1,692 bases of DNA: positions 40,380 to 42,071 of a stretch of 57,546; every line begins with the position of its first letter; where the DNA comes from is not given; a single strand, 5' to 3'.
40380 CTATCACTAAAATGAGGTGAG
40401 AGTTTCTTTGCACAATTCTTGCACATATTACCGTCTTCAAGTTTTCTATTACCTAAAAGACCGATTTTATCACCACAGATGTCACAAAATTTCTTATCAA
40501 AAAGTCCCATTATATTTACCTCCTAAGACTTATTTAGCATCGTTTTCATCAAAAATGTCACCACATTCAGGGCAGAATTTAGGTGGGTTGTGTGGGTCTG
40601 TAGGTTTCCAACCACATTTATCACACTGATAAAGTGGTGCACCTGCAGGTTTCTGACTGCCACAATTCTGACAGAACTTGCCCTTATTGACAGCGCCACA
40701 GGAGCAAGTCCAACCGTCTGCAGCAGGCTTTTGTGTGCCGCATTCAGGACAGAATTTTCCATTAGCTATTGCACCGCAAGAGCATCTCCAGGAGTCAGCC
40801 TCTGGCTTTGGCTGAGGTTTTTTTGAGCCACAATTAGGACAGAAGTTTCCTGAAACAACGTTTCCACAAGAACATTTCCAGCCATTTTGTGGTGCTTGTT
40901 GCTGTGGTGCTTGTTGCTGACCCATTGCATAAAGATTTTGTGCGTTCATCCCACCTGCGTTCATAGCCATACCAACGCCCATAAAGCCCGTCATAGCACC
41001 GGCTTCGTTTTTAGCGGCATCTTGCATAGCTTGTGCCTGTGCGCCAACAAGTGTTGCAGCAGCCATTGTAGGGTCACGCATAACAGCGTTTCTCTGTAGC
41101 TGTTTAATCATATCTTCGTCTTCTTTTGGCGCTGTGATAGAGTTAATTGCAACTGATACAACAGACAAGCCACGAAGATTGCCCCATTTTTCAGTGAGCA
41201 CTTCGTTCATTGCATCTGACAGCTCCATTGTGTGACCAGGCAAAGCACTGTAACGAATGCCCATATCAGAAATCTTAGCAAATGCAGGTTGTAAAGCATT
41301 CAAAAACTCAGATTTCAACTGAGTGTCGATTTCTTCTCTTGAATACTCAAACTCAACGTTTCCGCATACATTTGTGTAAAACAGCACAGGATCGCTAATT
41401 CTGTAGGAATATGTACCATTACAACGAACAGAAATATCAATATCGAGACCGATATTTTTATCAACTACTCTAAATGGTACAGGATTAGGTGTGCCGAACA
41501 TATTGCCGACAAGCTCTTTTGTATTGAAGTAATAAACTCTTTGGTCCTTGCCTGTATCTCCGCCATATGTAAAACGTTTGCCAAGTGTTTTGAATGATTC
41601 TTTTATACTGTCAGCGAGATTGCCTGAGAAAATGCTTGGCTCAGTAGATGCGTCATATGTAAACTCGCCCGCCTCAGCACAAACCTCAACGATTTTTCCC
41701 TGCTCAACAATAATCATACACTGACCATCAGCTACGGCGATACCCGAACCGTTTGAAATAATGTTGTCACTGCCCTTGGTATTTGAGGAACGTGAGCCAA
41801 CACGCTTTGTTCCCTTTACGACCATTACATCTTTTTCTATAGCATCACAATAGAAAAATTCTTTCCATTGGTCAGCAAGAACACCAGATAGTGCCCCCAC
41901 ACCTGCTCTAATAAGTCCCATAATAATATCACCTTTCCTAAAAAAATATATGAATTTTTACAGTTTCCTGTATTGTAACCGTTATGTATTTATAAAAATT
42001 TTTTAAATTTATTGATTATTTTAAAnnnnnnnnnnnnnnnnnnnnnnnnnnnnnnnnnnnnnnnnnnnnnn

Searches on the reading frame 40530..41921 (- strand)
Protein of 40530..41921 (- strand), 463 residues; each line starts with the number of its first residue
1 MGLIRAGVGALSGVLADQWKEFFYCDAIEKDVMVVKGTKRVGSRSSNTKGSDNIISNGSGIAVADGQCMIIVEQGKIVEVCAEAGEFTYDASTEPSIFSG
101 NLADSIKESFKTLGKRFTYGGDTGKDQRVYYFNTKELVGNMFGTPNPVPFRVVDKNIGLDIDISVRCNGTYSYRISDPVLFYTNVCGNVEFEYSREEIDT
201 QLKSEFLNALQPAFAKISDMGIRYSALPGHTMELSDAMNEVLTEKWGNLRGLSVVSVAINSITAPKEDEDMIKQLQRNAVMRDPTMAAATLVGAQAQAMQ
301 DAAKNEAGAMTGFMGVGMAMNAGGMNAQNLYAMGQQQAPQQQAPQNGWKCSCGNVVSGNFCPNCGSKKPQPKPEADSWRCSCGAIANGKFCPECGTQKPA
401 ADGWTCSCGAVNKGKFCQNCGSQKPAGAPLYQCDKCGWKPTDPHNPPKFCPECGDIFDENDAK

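Call 84: search_protein_families(library=pfam, proteins=[window:40530-41921:-], max_evalue=0.0001)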
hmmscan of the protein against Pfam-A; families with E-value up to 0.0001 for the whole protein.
window:40530-41921:- (463 aa): 1 family
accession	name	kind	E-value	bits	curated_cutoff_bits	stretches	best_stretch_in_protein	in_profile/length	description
PF13421.11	Band_7_1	-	4.6e-20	72.6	24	1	52-275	8-206/211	SPFH domain-Band 7 family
